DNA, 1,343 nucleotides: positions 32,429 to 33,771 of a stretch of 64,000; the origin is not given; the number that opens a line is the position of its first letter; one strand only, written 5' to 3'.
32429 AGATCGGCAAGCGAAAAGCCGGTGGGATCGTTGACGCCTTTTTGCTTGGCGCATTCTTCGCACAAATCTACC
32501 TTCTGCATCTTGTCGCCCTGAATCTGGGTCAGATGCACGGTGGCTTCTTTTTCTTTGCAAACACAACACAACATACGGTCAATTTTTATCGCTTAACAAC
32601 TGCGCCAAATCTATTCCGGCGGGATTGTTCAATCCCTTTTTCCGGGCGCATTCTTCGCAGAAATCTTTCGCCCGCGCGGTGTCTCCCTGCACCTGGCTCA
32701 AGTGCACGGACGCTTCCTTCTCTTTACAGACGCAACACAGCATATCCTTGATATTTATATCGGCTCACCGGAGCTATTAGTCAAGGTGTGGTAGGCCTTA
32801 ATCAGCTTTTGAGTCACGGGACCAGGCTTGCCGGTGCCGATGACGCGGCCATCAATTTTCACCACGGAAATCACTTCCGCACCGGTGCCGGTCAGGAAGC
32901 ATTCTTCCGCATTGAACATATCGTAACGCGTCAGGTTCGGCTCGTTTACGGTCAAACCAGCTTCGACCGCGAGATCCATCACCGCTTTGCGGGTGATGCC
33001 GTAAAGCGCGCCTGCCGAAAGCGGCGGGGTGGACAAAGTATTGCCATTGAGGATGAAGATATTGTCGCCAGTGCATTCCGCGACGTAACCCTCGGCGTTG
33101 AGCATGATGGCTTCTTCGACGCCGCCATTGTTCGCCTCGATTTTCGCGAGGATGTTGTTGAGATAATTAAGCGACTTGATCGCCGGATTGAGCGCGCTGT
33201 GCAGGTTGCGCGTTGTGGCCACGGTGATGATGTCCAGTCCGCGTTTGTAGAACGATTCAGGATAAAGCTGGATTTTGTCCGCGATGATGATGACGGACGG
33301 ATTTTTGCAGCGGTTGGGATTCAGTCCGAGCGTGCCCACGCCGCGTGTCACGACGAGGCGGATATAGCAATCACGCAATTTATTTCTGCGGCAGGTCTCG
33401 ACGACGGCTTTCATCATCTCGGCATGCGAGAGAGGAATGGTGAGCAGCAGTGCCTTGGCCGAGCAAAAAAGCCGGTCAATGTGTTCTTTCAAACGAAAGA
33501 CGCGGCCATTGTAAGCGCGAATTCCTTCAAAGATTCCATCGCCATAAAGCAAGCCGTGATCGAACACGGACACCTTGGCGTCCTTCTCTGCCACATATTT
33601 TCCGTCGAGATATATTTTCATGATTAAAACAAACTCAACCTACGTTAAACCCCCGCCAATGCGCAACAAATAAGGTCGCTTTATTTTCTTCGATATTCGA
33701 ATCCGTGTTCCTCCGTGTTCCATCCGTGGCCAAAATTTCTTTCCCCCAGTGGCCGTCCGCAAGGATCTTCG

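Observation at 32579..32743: Stand-alone 54-aa paralogue of the McsA zinc ribbon directly upstream of mcsA-mcsB-clpC, where ctsR would normally be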

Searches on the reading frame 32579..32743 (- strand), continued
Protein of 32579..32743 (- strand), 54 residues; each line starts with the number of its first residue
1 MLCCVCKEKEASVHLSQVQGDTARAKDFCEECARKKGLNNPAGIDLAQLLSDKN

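Call 78: search_solved_structures(query=A4, max_evalue=10, show_alignments=5)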
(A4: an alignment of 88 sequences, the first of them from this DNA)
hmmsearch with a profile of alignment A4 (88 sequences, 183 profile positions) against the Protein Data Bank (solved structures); distinct sequences matched with E-value up to 10: 20.
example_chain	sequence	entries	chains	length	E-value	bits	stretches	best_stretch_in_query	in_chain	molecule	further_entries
8wtb_B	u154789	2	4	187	2.7e-35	125.9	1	1-162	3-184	Protein-arginine kinase activator protein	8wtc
29hb_b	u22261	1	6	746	1.6e-08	38.7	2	1-32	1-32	ATP-dependent Clp protease, ATP-binding subunit ClpE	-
8gqd_E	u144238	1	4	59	1.6e-06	32.2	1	69-122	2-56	Protein-arginine kinase activator protein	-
9l08_A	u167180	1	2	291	0.0043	21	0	36-102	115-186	Covalently Connected Cytochrome c555 trimer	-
6emw_D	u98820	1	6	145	0.036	18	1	111-166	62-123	ATP-dependent Clp protease ATP-binding subunit ClpC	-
3j3r_A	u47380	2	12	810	0.087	16.7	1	119-171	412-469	Negative regulator of genetic competence ClpC/MecB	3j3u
3j3s_A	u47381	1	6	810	0.087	16.7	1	119-171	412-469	Negative regulator of genetic competence ClpC/MecB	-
3j3t_A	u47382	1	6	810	0.087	16.7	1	119-171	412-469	Negative regulator of genetic competence ClpC/MecB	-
6em9_A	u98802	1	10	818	0.093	16.6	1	111-166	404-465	ATP-dependent Clp protease ATP-binding subunit ClpC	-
7abr_A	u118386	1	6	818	0.095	16.6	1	119-171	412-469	Negative regulator of genetic competence ClpC/MecB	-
3pxi_A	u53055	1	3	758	0.095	16.6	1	119-171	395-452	Negative regulator of genetic competence ClpC/MecB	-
6em8_A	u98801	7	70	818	0.11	16.5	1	111-165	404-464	ATP-dependent Clp protease ATP-binding subunit ClpC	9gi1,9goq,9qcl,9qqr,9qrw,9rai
8th8_S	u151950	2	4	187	0.33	14.9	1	48-168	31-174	Coiled-coil domain-containing protein 153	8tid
3pxg_A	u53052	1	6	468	1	13.2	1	118-171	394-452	Negative regulator of genetic competence ClpC/MecB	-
6emw_C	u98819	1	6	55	1.1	13.1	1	125-161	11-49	Class III stress response-related ATPase, AAA+ superfamily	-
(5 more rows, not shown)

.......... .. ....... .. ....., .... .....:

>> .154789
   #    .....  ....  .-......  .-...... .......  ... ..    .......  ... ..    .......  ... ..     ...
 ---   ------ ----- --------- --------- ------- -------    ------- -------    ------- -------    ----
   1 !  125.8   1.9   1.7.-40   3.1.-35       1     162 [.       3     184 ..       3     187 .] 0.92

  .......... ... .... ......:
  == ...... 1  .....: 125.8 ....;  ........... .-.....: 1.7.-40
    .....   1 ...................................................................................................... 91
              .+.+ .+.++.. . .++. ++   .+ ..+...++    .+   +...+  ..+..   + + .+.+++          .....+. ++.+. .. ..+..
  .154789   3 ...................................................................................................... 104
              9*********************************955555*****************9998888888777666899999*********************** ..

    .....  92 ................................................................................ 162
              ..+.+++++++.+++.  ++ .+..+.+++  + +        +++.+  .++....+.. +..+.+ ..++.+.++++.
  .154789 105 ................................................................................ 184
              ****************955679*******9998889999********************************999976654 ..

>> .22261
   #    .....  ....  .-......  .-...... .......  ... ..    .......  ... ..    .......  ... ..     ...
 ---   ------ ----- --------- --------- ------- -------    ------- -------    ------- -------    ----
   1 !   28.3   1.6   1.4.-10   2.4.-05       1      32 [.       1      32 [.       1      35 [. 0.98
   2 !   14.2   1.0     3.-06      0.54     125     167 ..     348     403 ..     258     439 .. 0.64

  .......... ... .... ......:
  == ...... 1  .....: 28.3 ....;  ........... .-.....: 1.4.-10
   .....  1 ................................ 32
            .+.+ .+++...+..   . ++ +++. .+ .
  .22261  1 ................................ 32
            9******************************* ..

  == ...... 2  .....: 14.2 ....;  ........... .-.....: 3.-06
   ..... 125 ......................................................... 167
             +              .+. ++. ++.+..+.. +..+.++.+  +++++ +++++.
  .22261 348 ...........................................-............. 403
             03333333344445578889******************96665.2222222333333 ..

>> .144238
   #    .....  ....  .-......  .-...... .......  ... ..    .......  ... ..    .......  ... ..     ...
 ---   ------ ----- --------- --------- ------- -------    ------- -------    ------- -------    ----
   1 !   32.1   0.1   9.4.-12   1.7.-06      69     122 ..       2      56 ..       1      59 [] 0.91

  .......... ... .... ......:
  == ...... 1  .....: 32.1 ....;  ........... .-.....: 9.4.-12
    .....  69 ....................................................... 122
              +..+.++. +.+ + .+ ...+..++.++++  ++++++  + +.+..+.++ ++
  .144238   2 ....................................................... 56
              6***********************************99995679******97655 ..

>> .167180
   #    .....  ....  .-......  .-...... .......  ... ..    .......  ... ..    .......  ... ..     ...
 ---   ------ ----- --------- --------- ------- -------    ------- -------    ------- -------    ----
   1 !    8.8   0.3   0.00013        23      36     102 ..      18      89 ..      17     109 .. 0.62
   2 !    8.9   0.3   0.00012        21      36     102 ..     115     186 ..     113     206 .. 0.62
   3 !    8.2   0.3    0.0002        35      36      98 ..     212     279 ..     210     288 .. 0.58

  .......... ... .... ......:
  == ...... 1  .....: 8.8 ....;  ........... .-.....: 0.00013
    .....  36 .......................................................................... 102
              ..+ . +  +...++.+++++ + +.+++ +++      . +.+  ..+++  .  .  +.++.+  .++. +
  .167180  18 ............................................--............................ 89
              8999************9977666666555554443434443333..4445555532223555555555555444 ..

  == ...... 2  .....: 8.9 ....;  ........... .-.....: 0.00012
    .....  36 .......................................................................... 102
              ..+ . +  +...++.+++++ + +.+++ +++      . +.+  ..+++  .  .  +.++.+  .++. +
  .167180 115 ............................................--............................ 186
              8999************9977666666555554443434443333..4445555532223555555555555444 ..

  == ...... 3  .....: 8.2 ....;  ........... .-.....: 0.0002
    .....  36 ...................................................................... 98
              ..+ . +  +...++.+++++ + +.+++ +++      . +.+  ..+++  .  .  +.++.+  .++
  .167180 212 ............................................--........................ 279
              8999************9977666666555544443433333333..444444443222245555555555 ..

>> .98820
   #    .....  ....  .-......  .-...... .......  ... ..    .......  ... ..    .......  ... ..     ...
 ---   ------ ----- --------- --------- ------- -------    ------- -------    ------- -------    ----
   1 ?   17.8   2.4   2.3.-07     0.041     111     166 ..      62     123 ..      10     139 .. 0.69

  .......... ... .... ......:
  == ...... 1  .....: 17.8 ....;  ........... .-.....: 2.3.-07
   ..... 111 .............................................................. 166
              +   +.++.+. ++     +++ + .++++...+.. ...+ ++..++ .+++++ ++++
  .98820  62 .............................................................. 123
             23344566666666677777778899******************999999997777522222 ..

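Call 88: search_protein_families(library=pfam, proteins=[L168:4500-4994:+, L170:5225-5698:+, L168:5403-5756:+], max_evalue=0.01)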
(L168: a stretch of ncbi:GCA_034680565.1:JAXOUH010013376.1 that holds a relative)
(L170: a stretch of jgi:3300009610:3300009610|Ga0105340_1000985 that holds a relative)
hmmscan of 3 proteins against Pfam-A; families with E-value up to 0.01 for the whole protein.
L168:4500-4994:+ (164 aa): 0 families

L170:5225-5698:+ (157 aa): 0 families

L168:5403-5756:+ (117 aa): 0 families

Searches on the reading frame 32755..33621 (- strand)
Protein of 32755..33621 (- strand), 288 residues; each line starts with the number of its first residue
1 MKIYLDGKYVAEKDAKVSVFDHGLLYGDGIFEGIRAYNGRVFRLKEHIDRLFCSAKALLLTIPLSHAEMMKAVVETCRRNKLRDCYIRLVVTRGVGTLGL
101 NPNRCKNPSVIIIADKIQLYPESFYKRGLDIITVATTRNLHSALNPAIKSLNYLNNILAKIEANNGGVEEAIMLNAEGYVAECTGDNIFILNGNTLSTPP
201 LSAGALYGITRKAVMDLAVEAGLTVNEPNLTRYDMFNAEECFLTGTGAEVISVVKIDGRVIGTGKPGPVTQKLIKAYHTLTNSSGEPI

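Call 5: search_protein_families(library=pfam, proteins=[window:32755-33621:-], max_evalue=0.1)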
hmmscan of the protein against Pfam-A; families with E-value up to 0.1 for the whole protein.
window:32755-33621:- (288 aa): 1 family
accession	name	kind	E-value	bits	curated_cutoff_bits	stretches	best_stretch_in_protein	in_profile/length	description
PF01063.24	Aminotran_4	-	1.1e-58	199.2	28.5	1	29-256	1-223/223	Amino-transferase class IV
